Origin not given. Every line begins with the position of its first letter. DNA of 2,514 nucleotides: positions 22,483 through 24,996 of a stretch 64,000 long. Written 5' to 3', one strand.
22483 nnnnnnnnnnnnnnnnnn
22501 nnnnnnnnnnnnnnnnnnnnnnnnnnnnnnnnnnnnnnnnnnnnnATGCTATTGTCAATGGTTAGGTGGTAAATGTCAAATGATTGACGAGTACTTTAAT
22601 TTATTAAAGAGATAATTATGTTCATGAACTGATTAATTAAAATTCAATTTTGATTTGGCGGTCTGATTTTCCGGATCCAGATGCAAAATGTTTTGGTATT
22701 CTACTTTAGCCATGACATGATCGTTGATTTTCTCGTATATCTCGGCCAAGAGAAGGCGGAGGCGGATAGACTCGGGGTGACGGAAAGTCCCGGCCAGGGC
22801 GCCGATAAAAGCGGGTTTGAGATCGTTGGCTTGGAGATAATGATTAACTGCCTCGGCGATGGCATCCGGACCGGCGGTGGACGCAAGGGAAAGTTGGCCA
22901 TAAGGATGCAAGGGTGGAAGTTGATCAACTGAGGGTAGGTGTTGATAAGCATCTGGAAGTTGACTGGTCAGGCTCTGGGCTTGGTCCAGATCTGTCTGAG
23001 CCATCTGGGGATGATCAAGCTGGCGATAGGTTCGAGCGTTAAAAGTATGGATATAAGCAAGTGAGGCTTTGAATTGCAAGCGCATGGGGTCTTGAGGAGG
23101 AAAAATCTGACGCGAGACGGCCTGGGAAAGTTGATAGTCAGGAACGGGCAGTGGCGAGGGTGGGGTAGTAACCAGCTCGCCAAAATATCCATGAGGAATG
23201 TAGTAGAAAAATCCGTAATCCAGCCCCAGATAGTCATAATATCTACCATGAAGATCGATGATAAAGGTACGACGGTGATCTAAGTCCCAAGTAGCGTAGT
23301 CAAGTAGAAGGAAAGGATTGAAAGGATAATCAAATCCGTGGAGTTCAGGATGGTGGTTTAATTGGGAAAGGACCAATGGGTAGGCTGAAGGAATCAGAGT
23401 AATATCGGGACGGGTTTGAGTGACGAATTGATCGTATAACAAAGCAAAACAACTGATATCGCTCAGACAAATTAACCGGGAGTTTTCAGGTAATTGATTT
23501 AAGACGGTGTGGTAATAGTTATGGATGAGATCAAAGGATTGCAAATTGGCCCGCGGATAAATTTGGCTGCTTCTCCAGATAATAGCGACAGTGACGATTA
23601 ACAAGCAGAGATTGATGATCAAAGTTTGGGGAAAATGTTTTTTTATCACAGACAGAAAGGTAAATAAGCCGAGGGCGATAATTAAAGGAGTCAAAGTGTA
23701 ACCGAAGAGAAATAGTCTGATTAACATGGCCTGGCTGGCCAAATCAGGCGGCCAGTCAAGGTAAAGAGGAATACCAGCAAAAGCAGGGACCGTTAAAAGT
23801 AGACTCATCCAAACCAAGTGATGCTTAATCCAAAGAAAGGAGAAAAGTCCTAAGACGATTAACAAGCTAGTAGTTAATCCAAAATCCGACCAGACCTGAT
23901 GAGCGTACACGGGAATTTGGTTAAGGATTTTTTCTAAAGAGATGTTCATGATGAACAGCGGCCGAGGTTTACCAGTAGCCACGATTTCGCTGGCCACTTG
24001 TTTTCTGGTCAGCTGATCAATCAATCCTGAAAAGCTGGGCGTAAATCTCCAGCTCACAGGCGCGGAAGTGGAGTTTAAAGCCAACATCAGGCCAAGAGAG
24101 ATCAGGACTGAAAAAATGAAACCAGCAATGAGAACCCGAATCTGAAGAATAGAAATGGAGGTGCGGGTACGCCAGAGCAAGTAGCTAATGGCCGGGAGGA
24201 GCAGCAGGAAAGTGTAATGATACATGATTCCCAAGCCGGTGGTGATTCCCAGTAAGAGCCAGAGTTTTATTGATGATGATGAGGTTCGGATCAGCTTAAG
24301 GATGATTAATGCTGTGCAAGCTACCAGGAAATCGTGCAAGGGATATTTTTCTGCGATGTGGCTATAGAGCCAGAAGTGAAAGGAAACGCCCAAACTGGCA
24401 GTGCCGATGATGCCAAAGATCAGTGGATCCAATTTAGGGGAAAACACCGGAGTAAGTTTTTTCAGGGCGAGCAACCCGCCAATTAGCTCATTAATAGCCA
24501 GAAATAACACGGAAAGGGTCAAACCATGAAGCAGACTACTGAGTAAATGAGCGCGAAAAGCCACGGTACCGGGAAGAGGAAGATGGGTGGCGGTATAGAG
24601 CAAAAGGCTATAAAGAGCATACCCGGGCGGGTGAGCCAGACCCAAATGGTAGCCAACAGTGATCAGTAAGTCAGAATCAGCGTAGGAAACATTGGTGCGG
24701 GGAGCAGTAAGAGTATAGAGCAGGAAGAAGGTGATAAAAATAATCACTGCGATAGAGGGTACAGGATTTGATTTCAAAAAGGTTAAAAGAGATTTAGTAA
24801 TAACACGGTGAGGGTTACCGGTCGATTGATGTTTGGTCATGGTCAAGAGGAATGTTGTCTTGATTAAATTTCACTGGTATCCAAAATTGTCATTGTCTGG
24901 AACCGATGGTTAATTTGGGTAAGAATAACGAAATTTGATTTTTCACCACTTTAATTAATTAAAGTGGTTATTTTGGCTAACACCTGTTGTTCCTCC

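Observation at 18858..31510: Five tandem DUF2723/TMEM260-like GT-C paralogs with TPR tails, plus a sixth HPPG-loop membrane protein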

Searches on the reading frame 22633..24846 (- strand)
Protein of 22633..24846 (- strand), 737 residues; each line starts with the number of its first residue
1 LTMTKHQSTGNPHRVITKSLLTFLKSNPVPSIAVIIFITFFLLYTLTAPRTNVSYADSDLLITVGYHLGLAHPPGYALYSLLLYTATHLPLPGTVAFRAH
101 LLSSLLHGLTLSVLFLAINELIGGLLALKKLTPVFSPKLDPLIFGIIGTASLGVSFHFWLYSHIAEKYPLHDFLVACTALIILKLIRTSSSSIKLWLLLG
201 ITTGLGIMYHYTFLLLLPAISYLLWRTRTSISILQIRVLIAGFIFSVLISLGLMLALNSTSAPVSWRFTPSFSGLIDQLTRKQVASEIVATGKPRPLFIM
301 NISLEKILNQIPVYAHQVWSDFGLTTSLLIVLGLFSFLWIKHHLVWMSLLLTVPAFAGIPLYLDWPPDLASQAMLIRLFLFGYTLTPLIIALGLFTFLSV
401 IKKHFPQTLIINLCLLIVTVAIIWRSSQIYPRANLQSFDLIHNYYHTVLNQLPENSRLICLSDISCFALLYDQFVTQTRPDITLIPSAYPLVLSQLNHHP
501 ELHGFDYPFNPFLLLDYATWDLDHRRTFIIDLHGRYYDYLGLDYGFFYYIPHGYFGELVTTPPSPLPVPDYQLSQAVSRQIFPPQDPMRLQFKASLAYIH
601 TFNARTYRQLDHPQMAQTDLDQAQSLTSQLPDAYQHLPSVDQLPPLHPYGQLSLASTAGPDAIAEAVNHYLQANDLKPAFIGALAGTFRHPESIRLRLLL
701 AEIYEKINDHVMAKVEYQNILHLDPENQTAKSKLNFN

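Call 4: search_protein_families(library=pfam, proteins=[window:22633-24846:-], max_evalue=0.01)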
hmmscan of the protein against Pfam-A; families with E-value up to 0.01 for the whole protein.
window:22633-24846:- (737 aa): 3 families
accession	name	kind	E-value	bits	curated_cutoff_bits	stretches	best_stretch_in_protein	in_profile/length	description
PF11028.14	TMEM260-like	-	4.8e-25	88.8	24.2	1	61-228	5-174/179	Protein O-mannosyl-transferase TMEM260-like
PF13231.12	PMT_2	-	0.00087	20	26.1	1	172-246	76-155/160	Dolichyl-phosphate-mannose-protein mannosyltransferase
PF13181.12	TPR_8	-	0.0098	16.4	25.7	0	695-727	2-34/34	Tetratricopeptide repeat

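Call 5: search_protein_families(library=ncbifam, proteins=[window:22633-24846:-], max_evalue=0.01)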
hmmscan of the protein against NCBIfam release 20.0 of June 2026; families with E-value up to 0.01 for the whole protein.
window:22633-24846:- (737 aa): 0 families
